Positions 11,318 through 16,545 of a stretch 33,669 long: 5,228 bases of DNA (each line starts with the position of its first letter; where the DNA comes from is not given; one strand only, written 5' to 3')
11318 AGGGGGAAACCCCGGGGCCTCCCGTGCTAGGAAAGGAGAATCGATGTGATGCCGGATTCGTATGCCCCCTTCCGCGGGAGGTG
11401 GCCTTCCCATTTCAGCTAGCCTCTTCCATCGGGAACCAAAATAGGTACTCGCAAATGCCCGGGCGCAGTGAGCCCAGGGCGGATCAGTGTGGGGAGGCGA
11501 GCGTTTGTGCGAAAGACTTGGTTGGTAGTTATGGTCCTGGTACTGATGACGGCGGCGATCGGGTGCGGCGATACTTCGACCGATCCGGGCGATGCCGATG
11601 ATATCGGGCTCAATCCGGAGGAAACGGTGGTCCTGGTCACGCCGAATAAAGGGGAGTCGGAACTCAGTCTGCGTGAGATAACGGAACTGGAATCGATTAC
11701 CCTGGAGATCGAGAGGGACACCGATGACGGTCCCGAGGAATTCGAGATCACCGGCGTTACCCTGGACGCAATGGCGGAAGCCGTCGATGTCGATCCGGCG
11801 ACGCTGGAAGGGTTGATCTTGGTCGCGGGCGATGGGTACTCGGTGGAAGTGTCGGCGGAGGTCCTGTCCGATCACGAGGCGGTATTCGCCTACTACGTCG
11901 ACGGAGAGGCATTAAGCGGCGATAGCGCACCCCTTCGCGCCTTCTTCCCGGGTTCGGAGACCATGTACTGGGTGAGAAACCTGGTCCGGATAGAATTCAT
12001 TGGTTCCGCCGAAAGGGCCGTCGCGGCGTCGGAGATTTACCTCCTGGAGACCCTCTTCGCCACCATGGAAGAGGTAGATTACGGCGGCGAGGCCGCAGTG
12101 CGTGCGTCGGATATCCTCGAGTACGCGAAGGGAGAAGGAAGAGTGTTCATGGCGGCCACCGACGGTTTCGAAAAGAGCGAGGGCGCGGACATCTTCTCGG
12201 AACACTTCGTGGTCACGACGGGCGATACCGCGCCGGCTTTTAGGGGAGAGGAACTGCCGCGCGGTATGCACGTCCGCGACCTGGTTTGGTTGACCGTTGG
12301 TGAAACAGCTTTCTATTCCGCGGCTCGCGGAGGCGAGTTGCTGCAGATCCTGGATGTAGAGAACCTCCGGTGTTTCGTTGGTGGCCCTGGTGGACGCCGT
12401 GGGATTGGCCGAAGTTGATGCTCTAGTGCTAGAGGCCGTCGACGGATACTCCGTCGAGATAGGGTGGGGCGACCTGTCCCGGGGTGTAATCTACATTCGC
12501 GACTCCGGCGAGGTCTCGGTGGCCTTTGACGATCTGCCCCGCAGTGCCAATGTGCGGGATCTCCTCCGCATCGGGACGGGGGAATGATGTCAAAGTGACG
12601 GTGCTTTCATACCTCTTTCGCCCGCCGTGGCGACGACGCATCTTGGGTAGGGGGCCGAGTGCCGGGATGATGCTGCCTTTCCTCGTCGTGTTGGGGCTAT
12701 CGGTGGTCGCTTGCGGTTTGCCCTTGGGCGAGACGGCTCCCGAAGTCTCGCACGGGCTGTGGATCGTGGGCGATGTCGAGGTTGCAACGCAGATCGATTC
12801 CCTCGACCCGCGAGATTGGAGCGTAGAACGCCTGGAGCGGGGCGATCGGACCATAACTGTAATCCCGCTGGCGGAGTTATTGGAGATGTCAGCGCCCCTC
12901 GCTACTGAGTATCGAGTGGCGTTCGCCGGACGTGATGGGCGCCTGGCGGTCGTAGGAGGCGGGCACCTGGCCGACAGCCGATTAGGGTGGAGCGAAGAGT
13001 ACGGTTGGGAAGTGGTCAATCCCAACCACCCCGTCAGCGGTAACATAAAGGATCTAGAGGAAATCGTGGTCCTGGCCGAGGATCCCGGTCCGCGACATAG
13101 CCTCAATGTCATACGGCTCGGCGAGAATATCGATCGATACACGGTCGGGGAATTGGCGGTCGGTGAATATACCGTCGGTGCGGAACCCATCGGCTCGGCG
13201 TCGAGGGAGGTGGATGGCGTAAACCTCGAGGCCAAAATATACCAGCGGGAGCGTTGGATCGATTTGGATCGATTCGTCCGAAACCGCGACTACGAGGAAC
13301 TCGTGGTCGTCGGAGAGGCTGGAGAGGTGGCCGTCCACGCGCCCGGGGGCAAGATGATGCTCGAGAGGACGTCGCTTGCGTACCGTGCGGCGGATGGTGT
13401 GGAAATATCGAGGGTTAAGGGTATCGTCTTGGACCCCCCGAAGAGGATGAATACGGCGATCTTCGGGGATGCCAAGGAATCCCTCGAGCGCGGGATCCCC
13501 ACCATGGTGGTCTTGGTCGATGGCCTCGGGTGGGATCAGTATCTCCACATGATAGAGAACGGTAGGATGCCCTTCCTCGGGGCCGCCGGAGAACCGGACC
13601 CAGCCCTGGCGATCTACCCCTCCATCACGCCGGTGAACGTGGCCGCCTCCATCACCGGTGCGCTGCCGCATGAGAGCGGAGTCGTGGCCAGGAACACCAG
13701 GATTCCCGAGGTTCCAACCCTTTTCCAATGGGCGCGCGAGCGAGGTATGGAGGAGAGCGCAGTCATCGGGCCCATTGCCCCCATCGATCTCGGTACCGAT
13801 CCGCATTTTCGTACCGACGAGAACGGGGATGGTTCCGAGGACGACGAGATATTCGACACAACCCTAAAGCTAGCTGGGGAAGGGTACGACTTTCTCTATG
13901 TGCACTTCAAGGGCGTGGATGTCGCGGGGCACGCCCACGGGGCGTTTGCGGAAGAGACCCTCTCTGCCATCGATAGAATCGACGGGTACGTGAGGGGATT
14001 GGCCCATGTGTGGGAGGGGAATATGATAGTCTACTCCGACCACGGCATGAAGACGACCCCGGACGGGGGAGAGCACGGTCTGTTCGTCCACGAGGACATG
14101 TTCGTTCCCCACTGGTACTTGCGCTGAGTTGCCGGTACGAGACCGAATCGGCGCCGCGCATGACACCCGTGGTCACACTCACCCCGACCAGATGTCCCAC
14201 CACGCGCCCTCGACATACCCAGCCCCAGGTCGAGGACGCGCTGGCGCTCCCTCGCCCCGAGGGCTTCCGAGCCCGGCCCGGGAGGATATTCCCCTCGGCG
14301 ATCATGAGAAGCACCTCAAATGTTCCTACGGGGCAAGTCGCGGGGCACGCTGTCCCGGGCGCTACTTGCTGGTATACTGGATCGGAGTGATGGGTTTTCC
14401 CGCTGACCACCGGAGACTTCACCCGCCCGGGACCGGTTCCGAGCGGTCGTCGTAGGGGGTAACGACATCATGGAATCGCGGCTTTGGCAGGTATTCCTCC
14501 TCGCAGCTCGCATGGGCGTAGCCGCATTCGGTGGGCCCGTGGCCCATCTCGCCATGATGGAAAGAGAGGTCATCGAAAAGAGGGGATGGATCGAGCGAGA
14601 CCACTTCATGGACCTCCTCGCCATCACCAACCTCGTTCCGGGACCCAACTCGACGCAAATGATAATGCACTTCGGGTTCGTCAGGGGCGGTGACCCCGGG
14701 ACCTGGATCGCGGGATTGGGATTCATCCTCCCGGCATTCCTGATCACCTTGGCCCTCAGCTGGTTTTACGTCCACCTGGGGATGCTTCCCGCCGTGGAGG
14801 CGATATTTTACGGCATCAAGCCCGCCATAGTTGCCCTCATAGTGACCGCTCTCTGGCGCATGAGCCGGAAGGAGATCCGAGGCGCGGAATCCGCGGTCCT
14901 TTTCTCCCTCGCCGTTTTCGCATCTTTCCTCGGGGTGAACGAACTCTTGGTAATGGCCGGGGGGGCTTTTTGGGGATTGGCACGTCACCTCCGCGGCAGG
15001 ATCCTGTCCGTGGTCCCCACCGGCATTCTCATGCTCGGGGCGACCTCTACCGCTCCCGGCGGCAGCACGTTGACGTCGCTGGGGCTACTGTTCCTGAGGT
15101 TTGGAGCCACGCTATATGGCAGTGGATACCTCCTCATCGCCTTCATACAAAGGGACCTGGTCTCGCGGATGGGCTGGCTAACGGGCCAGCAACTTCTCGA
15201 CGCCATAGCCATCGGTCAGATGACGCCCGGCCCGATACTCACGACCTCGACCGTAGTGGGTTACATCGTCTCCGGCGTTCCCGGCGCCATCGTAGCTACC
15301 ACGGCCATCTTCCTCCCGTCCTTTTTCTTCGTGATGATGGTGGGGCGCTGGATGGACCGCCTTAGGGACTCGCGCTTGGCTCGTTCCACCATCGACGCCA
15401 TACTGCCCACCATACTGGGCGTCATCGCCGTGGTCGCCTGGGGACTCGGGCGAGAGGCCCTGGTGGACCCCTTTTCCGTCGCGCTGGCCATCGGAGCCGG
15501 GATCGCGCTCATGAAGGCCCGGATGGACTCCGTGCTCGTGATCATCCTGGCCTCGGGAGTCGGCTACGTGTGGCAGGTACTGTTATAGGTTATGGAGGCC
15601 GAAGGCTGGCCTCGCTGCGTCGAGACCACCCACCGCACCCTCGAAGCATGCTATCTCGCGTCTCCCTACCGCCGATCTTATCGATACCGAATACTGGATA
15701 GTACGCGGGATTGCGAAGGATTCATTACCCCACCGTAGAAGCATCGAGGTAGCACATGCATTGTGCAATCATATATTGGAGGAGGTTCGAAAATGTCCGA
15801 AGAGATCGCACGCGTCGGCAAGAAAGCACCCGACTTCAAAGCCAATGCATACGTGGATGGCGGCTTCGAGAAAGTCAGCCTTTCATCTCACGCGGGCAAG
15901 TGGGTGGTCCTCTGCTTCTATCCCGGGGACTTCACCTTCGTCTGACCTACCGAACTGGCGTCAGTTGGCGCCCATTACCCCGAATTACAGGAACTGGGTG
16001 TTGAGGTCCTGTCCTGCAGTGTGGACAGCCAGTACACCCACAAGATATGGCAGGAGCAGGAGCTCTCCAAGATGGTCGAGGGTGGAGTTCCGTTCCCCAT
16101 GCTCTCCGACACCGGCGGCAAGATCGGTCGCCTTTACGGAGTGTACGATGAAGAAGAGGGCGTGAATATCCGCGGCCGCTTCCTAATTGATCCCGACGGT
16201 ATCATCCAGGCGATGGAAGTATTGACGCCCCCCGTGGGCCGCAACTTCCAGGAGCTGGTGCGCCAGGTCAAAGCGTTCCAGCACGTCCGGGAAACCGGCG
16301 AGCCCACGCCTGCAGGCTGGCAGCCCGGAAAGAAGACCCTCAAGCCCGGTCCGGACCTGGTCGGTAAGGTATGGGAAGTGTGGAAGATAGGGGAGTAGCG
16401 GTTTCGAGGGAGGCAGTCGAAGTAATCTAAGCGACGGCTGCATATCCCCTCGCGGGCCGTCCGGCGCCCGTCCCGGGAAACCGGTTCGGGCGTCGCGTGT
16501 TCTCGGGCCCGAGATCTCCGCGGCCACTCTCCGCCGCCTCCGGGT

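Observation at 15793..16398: Peroxiredoxin with UGA at the peroxidatic cysteine codon: a selenoprotein that ORF callers split in two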

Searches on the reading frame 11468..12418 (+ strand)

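Call 19: search_protein_families(library=pfam, proteins=[window:11468-12418:+], max_evalue=0.00001)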
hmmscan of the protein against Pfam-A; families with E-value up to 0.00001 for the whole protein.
window:11468-12418:+ (316 aa): 1 family
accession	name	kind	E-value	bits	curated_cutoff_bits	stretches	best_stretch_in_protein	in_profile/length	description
PF00174.25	Oxidored_molyb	-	2.6e-06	27.5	24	1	95-180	72-163/169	Oxidoreductase molybdopterin binding domain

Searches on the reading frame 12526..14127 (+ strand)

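Call 19: search_protein_families(library=pfam, proteins=[window:12526-14127:+], max_evalue=0.00001)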
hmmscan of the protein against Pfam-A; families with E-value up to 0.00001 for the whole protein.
window:12526-14127:+ (533 aa): 2 families
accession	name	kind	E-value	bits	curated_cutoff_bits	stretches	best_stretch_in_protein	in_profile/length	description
PF01663.27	Phosphodiest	-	4.7e-16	59.7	23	1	427-520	129-231/342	Type I phosphodiesterase / nucleotide pyrophosphatase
PF01676.23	Metalloenzyme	-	1.8e-06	28.1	24.3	1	439-511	131-205/252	Metalloenzyme superfamily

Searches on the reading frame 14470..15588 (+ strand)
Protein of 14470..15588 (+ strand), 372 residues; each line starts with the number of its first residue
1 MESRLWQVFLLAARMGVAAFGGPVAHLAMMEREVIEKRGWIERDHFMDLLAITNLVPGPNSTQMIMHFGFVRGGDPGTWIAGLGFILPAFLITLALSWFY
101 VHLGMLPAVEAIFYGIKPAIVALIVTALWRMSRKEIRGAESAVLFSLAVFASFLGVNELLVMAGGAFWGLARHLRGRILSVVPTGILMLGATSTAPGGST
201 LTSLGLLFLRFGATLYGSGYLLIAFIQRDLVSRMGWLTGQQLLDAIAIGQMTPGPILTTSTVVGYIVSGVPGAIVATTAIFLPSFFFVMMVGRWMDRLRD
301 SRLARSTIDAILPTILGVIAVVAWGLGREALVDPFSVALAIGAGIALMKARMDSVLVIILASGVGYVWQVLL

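Call 20: search_protein_families(library=pfam, proteins=[window:14470-15588:+], max_evalue=0.00001)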
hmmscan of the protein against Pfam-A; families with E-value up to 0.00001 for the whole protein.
window:14470-15588:+ (372 aa): 1 family
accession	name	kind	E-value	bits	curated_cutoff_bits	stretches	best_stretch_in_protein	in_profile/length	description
PF02417.20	Chromate_transp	-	5.4e-81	270.9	28.6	2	6-170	1-166/166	Chromate transporter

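Call 23: find_encoding_contigs(protein=window:14470-15588:+, flank=10000, max_places=4)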
Protein window:14470-15588:+ (372 aa): no gene with exactly this product is on record in the collection.

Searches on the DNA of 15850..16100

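Call 51: search_rna_families(source=window, start=15850, end=16100, threshold=evalue, max_evalue=10)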
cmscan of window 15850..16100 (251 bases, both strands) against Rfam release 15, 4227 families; matches with E-value up to 10: 0.
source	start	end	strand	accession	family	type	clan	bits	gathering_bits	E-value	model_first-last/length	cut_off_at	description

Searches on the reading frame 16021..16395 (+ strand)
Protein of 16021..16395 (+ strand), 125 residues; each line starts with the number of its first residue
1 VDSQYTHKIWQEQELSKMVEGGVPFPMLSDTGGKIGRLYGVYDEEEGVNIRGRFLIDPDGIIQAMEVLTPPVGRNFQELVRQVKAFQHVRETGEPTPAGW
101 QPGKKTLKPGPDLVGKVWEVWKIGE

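Call 36: find_encoding_contigs(protein=window:16021-16395:+, flank=10000, max_places=4)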
Protein seq(125 aa) (125 aa): 2 contigs read that carry it; 2 places shown.
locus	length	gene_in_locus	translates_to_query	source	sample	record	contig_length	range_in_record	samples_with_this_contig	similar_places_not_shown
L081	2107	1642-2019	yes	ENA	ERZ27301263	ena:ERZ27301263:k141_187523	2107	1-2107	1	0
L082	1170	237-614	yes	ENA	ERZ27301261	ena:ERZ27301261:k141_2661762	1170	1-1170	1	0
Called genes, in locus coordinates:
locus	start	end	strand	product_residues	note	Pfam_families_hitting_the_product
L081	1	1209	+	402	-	?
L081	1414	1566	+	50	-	PF00578:AhpC-TSA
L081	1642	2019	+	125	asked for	PF00578:AhpC-TSA, PF10417:1-cysPrx_C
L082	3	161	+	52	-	?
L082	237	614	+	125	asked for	PF00578:AhpC-TSA, PF10417:1-cysPrx_C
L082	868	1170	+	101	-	?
